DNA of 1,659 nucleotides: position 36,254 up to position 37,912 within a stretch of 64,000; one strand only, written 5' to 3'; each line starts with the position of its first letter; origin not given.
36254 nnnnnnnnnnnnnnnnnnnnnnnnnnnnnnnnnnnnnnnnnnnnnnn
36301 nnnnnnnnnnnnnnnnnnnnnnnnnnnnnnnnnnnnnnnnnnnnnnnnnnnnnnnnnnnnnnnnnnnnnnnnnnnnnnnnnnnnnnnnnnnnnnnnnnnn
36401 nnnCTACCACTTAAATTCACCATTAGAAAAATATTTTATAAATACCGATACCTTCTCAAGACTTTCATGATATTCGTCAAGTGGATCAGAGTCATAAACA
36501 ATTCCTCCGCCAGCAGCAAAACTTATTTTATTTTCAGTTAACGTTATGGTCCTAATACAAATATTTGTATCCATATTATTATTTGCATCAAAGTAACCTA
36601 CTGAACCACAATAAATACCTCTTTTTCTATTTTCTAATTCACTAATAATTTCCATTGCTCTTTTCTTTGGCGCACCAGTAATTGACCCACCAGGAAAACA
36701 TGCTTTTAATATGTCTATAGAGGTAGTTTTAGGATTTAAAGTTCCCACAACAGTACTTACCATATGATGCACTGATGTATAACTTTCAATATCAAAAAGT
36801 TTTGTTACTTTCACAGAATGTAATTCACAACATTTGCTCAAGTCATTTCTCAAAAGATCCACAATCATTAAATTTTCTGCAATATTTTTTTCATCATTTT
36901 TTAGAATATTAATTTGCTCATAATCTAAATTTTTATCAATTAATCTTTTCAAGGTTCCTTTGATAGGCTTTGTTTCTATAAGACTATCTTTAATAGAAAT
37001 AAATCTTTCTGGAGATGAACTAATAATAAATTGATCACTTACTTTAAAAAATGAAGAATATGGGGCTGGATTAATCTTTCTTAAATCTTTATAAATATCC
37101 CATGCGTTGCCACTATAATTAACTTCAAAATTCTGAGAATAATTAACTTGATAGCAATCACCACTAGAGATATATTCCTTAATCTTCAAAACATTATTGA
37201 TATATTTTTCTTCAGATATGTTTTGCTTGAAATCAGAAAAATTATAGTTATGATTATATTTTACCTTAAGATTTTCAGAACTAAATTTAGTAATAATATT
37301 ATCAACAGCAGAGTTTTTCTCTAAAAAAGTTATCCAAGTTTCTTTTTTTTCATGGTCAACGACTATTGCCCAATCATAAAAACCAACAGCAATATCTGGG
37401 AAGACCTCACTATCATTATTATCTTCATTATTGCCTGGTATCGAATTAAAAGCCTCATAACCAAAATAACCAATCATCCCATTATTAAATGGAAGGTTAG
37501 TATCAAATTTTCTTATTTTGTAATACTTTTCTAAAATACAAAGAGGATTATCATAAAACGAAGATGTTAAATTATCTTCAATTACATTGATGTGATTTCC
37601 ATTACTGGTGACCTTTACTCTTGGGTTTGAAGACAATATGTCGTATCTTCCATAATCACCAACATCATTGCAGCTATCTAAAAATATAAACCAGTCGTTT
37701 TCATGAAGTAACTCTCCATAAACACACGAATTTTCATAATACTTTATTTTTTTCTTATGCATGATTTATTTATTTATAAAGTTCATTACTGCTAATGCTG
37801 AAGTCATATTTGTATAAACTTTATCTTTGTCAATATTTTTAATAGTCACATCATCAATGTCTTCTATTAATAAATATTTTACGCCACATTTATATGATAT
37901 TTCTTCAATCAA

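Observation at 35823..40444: Orphan methanofuran/methanopterin-type cofactor module (MfnE-, MfnF-, MfnD-like plus HisA-like) fused with pabB inside a housekeeping block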

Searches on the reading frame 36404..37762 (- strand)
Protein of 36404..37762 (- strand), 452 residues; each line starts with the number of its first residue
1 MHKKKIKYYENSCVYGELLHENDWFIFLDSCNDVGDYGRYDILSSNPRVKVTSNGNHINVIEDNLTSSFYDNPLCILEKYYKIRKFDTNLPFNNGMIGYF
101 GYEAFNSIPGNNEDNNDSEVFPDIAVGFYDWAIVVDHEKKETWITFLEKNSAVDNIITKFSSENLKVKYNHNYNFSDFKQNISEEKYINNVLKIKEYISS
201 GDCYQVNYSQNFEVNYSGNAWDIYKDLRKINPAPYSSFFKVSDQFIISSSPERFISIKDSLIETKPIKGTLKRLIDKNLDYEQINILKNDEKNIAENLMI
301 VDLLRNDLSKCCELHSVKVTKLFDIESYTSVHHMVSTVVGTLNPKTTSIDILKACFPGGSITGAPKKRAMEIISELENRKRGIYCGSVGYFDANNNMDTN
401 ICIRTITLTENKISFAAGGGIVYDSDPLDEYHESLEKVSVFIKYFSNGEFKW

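Call 3: search_protein_families(library=pfam, proteins=[window:36404-37762:-], max_evalue=0.01)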
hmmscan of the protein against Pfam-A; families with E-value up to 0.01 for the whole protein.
window:36404-37762:- (452 aa): 2 families
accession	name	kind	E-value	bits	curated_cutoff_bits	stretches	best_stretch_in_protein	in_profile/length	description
PF00425.24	Chorismate_bind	-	2e-92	309.8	27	1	184-437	2-257/257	chorismate binding enzyme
PF04715.19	Anth_synt_I_N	-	2.9e-22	79.9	23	1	19-144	12-140/140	Anthranilate synthase component I, N terminal region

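Call 4: search_protein_families(library=ncbifam, proteins=[window:36404-37762:-], max_evalue=0.01)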
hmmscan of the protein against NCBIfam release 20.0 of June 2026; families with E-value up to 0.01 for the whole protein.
window:36404-37762:- (452 aa): 26 families (the best 25 are shown)
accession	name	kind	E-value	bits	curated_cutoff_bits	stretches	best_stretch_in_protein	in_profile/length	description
TIGR00564.1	trpE_most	equivalog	3.5e-116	388.9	517.7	1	22-440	16-449/455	anthranilate synthase component I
NF012009.0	PRK15465.1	equivalog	4e-115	384.9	622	1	18-443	24-449/453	aminodeoxychorismate synthase component 1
TIGR00553.1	pabB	equivalog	2.2e-114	382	328.4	1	96-440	1-328/329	aminodeoxychorismate synthase component I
TIGR01820.1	TrpE-arch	equivalog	3.2e-100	336.5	512.05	1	14-440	4-443/449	anthranilate synthase component I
NF006563.0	PRK09070.1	equivalog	3.4e-98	329.2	514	1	24-442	24-441/447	aminodeoxychorismate synthase component I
TIGR01824.1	PabB-clade2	equivalog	1.3e-97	327.3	408.55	1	95-439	2-353/355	aminodeoxychorismate synthase, component I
NF004610.0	PRK05940.1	equivalog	5.8e-95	318.8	568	1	12-441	21-455/467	anthranilate synthase component I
NF005698.0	PRK07508.1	equivalog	4.7e-93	311.7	452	1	168-438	100-372/383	aminodeoxychorismate synthase component I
NF010087.0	PRK13572.1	equivalog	8.5e-88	294.9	580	1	1-444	1-430/435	anthranilate synthase component I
NF010086.0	PRK13571.1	equivalog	2.5e-83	280.3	693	1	26-440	52-492/510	anthranilate synthase component I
NF010089.0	PRK13574.1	equivalog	1.4e-80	271.3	527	1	62-438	56-411/421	anthranilate synthase component I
TIGR01823.1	PabB-fungal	equivalog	1.7e-74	251.4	442.55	1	60-445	331-741/742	aminodeoxychorismate synthase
NF010079.0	PRK13564.1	equivalog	2.4e-72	244.4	471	1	72-443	125-509/521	anthranilate synthase component 1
NF004530.0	PRK05877.1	equivalog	1.3e-70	238.7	383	1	94-446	79-416/425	aminodeoxychorismate synthase component I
NF010082.0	PRK13567.1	equivalog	3.1e-68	230.6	576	1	25-437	24-459/468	anthranilate synthase component I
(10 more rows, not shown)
